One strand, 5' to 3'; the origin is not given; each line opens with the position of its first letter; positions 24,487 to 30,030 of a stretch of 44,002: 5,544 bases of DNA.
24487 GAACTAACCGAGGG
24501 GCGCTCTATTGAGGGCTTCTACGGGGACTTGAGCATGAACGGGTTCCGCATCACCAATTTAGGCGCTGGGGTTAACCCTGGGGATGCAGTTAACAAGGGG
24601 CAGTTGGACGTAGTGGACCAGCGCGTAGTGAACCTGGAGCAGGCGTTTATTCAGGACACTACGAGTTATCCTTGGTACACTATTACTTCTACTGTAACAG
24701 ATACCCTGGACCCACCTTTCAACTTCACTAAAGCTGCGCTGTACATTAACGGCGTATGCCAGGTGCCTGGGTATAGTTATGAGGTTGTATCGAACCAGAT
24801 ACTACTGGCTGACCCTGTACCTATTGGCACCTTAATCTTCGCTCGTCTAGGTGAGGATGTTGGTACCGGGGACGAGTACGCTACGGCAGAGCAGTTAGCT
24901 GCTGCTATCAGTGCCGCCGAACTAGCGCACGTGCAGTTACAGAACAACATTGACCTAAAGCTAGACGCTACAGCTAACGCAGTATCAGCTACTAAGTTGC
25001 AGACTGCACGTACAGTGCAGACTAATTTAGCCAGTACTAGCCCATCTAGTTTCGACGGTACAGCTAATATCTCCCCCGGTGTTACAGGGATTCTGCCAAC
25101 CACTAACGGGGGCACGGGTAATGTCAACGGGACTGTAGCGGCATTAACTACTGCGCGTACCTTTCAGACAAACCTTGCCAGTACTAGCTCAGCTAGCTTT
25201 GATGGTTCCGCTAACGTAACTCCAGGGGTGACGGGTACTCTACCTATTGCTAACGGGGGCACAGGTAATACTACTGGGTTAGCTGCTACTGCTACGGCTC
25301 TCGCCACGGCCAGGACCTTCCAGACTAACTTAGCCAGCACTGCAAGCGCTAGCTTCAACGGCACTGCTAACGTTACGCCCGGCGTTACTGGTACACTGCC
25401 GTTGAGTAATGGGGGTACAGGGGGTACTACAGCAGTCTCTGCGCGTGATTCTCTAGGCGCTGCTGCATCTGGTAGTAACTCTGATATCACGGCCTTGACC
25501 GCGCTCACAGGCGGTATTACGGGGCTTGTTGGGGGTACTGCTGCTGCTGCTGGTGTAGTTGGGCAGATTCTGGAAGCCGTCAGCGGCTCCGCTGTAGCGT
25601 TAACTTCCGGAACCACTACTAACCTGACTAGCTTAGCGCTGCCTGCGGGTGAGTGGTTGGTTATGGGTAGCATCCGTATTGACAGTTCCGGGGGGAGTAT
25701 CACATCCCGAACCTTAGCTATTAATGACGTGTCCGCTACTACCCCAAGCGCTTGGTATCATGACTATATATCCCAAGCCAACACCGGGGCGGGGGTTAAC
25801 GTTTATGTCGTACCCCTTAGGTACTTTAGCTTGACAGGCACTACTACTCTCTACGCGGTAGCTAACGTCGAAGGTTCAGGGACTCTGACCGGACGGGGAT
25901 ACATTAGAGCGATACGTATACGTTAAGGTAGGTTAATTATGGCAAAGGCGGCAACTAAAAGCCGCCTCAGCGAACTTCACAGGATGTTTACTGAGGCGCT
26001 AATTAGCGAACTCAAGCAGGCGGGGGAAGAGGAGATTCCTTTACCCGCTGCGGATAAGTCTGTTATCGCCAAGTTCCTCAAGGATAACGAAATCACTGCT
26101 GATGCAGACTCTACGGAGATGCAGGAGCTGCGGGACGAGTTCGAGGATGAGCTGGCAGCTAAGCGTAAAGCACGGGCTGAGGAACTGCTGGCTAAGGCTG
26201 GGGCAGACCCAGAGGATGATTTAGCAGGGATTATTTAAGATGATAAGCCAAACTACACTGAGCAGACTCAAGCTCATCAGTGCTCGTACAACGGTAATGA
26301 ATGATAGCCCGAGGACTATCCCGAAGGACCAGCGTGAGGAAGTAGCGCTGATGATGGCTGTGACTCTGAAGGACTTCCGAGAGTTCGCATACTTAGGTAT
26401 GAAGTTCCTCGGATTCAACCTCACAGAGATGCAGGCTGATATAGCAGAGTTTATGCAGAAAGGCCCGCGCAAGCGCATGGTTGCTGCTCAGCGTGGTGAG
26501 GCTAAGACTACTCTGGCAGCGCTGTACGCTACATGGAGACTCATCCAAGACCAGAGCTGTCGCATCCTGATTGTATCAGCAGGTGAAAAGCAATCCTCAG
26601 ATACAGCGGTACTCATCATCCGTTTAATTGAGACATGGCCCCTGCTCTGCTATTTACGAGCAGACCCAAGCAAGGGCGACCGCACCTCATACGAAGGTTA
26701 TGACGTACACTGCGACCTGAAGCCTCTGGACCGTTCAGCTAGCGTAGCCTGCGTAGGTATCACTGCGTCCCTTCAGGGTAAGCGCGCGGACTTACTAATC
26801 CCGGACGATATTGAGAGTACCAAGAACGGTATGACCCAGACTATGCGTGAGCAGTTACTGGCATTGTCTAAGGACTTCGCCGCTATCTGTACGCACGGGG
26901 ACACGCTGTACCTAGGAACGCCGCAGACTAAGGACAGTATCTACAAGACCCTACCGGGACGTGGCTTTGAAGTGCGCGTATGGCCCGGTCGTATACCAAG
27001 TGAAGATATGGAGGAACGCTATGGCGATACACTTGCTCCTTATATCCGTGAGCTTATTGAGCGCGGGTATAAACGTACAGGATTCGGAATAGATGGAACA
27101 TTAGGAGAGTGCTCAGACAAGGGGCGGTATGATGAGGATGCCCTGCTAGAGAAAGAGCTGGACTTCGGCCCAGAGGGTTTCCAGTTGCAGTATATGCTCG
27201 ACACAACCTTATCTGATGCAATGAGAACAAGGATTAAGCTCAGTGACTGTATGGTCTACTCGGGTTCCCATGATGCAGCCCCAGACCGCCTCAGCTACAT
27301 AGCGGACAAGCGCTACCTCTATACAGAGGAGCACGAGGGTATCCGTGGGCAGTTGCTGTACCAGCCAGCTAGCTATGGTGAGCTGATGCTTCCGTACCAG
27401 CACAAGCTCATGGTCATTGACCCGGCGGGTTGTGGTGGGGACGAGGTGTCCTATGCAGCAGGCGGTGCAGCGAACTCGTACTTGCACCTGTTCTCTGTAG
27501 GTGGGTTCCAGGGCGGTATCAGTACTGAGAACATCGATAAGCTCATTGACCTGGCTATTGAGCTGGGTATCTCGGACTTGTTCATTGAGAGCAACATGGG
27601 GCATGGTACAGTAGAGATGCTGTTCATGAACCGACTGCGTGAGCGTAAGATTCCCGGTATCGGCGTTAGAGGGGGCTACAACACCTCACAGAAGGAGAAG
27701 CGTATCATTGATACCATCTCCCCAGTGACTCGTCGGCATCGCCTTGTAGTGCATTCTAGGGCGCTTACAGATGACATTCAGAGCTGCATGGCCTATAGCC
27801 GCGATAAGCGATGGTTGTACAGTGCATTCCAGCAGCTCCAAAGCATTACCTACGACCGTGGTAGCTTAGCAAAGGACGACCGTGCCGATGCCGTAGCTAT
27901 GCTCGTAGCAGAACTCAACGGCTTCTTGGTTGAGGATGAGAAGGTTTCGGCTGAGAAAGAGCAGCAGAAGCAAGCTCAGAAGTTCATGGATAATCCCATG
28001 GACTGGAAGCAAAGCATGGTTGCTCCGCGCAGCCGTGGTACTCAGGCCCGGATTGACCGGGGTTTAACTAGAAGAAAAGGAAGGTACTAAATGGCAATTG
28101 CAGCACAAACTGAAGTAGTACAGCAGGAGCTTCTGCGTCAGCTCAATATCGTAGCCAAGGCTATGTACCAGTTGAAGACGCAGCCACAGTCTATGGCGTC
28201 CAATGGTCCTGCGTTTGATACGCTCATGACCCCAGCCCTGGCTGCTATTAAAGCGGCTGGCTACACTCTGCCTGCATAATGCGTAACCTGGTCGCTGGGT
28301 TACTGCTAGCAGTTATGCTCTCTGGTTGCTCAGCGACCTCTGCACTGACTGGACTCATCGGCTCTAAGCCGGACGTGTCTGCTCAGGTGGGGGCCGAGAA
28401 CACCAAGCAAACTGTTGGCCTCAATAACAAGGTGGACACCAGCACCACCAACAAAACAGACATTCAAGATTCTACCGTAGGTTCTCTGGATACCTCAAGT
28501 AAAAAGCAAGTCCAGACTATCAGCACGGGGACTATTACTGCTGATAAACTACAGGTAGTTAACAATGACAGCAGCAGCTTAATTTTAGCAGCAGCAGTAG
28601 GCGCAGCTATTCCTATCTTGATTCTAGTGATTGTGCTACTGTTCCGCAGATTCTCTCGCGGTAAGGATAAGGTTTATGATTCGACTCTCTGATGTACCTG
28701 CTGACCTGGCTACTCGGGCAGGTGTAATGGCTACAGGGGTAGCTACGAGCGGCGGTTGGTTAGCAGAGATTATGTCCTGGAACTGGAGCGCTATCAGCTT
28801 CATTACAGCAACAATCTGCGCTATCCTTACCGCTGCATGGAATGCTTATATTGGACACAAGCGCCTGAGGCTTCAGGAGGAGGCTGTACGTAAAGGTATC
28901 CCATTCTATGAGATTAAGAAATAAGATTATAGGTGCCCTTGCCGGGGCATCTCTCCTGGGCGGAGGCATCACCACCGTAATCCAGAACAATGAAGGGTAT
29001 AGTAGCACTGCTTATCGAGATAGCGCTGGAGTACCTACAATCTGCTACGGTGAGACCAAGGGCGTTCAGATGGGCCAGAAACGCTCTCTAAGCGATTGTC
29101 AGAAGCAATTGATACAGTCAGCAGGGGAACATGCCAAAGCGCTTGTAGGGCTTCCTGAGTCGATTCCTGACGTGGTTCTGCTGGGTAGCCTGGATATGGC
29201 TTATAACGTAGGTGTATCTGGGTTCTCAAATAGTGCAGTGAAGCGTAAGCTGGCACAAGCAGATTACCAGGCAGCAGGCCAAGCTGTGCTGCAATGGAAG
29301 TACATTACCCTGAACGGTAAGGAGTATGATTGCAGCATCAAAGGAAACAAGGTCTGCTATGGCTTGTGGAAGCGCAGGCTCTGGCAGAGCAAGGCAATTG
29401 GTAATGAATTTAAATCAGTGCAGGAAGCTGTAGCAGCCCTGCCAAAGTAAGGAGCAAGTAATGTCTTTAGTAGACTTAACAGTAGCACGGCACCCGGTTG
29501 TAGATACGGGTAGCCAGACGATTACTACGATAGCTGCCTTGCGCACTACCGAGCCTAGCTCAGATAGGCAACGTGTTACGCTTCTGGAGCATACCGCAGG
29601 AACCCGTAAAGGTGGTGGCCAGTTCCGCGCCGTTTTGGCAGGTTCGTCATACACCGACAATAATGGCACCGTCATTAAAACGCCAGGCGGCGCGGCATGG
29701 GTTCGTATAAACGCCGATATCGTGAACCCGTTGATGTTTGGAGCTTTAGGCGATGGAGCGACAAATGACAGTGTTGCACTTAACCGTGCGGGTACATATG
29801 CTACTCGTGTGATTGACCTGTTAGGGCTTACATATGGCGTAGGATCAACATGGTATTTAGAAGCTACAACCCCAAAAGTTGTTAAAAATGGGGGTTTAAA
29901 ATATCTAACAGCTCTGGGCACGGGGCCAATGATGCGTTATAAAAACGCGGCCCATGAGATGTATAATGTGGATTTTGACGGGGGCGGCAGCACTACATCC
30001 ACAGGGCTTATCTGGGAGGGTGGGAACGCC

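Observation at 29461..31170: Second receptor-binding protein: beta-helix depolymerase at the far right end, separate from the T7-like tail fibre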

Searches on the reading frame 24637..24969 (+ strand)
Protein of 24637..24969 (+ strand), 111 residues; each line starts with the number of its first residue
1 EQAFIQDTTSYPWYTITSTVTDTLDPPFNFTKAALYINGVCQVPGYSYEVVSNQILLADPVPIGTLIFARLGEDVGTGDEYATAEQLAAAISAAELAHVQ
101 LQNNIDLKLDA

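Call 76: search_solved_structures(query=A2, max_evalue=10)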
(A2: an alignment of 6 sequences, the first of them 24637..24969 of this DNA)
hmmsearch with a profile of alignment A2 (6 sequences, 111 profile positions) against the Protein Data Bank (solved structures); distinct sequences matched with E-value up to 10: 16.
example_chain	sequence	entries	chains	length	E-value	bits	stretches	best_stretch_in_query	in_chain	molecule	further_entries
8es4_G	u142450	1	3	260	5.6e-51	174.5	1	1-107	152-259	Gp44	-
8vbx_R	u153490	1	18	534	3.1e-46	159.3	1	1-109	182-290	Tail fiber (gp47)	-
23sh_r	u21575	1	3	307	8.3e-45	154.6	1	1-110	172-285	tail fiber gp9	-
9k4a_A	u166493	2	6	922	3.8e-08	36.6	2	22-94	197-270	Depolymerase, capsule K1-specific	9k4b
7y22_e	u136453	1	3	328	0.56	13.5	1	12-73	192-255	tail adaptor protein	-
7qep_L8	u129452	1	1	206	0.97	12.8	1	31-84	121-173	60S ribosomal protein L7a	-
6ku6_B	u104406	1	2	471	1.4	12.2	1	21-73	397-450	Fumarate reductase 2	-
5glg_A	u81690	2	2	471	1.5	12.2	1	21-73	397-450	Fumarate reductase 2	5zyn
5j26_A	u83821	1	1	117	1.6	12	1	45-73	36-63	Tumor suppressor p53-binding protein 1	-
1xni_A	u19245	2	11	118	1.7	12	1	45-73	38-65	Tumor suppressor p53-binding protein 1 | TP53-binding protein 1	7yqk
4x34_A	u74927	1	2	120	1.7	12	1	45-73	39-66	Tumor suppressor p53-binding protein 1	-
2g3r_A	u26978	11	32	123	1.8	11.9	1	45-73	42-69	Tumor suppressor p53-binding protein 1 | TP53-binding protein 1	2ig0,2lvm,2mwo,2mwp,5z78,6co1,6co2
8svg_A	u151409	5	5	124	1.8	11.9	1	45-73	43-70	Tumor protein p53 binding protein 1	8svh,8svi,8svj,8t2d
6upt_A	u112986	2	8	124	1.8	11.9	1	45-73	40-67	TP53-binding protein 1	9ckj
3lgf_A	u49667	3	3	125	1.8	11.9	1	45-73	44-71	Tumor suppressor p53-binding protein 1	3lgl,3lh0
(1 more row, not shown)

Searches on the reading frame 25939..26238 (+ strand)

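Call 6: search_protein_families(library=pfam, proteins=[window:25939-26238:+], max_evalue=0.01)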
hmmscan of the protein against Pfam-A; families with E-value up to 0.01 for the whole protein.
window:25939-26238:+ (99 aa): 1 family
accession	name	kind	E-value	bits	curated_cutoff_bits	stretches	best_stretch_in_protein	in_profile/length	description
PF11123.14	DNA_Packaging_2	-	7.7e-19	68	27.5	1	5-85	1-73/79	DNA packaging protein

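Call 7: search_protein_families(library=phrogs, proteins=[window:25939-26238:+], max_evalue=0.001)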
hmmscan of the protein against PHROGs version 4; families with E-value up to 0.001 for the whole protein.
window:25939-26238:+ (99 aa): 2 families
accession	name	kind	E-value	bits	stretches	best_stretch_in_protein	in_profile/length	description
phrog_891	-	head and packaging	6.2e-30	104.6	1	1-91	5-95/106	terminase small subunit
phrog_34686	-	unknown function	8.7e-08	33.4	1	4-80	30-102/123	-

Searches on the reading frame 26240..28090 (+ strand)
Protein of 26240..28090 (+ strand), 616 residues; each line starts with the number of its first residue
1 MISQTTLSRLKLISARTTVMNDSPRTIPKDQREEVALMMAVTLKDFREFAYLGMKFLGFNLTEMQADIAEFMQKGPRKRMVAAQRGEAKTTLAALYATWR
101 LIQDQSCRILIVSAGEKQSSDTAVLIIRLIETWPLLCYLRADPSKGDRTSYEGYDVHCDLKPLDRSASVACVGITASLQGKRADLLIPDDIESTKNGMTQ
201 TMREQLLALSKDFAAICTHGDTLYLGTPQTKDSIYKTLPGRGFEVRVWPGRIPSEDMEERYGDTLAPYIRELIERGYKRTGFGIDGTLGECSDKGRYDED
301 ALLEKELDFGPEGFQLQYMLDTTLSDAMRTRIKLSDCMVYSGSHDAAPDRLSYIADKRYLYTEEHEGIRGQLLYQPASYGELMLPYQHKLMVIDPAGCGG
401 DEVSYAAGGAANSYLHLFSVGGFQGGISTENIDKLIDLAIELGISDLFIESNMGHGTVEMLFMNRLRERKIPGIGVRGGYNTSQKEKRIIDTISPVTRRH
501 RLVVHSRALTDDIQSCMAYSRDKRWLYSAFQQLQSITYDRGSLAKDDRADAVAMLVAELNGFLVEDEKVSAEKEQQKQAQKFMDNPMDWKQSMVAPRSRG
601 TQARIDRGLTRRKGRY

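Call 6: search_protein_families(library=pfam, proteins=[window:26240-28090:+], max_evalue=0.01)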
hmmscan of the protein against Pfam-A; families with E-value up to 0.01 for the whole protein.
window:26240-28090:+ (616 aa): 1 family
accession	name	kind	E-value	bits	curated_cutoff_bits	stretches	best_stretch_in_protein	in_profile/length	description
PF22530.2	Terminase-T7_RNaseH-like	-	2.7e-30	105.3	27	1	393-502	1-108/108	Terminase Bacteriophage T7, Ribonuclease H-like domain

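Call 7: search_protein_families(library=phrogs, proteins=[window:26240-28090:+], max_evalue=0.001)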
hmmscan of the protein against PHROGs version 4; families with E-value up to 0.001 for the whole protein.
window:26240-28090:+ (616 aa): 5 families
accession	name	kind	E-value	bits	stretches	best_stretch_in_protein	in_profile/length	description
phrog_38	-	head and packaging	1.4e-112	378.8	1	11-592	249-742/760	terminase large subunit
phrog_17672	-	head and packaging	6.4e-106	355.6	1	42-397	31-389/395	terminase large subunit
phrog_15524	-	head and packaging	2e-56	192.3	1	389-612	5-228/249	terminase large subunit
phrog_4758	-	head and packaging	2e-10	41.4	1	51-228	31-207/243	terminase large subunit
phrog_5902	-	unknown function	0.00037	20.9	1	52-124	25-97/359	-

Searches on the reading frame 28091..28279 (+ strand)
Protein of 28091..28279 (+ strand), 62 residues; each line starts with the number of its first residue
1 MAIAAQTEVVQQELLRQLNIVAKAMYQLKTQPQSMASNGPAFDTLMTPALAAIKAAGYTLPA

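Call 6: search_protein_families(library=pfam, proteins=[window:28091-28279:+], max_evalue=0.01)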
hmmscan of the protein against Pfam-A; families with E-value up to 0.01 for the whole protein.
window:28091-28279:+ (62 aa): 0 families

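Call 7: search_protein_families(library=phrogs, proteins=[window:28091-28279:+], max_evalue=0.001)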
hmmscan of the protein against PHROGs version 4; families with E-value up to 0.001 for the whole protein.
window:28091-28279:+ (62 aa): 1 family
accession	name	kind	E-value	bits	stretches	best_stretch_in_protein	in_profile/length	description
phrog_7375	-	unknown function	8.3e-30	103.6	1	1-59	1-59/60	-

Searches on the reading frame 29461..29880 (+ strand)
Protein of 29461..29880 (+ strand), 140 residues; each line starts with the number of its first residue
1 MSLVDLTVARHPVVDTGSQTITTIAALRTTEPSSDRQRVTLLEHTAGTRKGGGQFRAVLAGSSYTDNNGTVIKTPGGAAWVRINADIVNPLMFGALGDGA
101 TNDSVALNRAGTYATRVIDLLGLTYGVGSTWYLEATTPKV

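Call 59: search_solved_structures(query=window:29461-29880:+, max_evalue=10, show_alignments=0)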
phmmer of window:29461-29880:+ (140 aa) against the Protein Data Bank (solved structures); distinct sequences matched with E-value up to 10: 9.
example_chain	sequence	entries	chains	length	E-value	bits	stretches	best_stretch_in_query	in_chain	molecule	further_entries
5w6p_A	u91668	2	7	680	8.9e-29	103.6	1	23-107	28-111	tailspike protein 2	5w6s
6w4q_A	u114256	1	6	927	1.6e-28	102.8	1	23-107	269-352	Tail fiber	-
8iqe_A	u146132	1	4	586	1.5e-05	28.5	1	3-127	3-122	K2-VCL6 TSP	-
8iq5_A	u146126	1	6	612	1.6e-05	28.4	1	3-127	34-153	K2-2 TSP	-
8iq9_A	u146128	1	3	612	1.6e-05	28.4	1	3-127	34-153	K2-2 TSP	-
23sh_B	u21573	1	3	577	2.5e-05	27.7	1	21-118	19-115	tail spike gp1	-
5w5p_A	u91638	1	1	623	0.011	19.1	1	19-108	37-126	Tail fiber protein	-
6tgf_F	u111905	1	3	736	0.068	16.6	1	21-108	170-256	Exopolysaccharide biosynthesis protein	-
6e0v_A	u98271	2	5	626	0.77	13.2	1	71-115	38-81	Bacteriophage Phi92 gp150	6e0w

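Call 60: search_solved_structures(query=window:29461-29880:+, max_evalue=0.001, show_alignments=5)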
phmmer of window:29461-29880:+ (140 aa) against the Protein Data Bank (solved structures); distinct sequences matched with E-value up to 0.001: 6.
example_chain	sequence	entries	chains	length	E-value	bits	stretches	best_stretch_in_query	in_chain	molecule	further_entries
5w6p_A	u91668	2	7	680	8.9e-29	103.6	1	23-107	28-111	tailspike protein 2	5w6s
6w4q_A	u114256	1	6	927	1.6e-28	102.8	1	23-107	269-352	Tail fiber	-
8iqe_A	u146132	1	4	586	1.5e-05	28.5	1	3-127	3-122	K2-VCL6 TSP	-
8iq5_A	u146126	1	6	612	1.6e-05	28.4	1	3-127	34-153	K2-2 TSP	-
8iq9_A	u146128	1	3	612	1.6e-05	28.4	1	3-127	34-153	K2-2 TSP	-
23sh_B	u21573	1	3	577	2.5e-05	27.7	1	21-118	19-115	tail spike gp1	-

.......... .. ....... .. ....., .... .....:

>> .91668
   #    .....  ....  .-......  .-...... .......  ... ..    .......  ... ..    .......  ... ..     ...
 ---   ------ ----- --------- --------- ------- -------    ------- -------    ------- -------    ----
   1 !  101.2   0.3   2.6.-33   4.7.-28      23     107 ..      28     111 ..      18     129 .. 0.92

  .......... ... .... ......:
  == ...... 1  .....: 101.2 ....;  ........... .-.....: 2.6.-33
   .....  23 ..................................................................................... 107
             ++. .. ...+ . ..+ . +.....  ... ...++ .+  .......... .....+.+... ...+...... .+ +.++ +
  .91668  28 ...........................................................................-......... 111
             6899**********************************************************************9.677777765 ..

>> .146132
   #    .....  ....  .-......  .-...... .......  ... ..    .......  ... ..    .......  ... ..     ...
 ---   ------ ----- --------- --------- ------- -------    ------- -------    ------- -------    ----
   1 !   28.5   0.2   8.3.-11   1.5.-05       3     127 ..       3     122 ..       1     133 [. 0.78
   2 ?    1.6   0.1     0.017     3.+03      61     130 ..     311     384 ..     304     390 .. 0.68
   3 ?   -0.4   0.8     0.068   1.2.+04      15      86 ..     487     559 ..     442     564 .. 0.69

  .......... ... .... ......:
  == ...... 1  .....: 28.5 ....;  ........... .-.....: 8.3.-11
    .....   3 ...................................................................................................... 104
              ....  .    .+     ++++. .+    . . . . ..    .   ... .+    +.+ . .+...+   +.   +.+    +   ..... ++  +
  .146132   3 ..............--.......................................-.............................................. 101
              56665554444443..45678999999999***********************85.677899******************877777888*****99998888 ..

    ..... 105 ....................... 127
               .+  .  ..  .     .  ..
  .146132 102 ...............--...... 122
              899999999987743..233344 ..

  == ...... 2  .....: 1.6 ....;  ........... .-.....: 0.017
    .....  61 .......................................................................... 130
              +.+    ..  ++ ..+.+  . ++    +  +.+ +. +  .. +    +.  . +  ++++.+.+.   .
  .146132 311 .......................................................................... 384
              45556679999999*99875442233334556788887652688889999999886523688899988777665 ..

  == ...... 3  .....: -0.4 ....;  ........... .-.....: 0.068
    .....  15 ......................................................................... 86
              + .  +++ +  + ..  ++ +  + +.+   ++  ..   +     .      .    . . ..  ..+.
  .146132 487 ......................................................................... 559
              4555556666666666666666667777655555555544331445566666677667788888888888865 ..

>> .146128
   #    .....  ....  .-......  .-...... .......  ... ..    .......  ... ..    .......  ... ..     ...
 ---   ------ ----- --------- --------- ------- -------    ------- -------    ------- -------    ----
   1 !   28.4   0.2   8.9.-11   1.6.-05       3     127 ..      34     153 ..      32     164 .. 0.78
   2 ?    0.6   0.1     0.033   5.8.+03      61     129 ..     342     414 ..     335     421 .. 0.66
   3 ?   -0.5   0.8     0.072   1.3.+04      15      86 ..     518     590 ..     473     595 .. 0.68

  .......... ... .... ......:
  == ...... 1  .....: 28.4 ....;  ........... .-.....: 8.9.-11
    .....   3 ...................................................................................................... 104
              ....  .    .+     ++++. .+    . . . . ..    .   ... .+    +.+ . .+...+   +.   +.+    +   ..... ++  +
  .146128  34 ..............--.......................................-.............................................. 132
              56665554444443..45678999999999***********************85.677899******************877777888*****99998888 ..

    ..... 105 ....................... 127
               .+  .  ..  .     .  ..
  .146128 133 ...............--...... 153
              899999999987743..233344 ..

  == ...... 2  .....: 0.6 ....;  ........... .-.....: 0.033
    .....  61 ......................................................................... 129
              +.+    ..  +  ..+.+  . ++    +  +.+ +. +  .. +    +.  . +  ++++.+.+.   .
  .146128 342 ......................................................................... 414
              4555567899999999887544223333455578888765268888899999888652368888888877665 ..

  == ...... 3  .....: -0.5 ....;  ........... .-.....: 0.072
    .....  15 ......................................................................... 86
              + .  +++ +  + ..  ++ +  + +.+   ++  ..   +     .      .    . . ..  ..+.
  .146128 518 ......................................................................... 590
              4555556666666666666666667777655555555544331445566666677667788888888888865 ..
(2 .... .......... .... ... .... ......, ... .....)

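Call 100: search_protein_families(library=pfam, proteins=[window:29461-29880:+], max_evalue=10)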
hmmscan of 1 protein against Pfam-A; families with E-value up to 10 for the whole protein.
window:29461-29880:+ (140 aa): 2 families
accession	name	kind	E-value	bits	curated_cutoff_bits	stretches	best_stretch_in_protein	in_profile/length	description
PF12218.14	End_N_terminal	-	0.032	14.4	26.3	1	95-129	1-37/67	N terminal extension of bacteriophage endosialidase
PF12708.12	Pect-lyase_RHGA_epim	-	0.055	13.7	27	1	91-110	5-24/213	Rhamnogalacturonase A/epimerase, pectate lyase-like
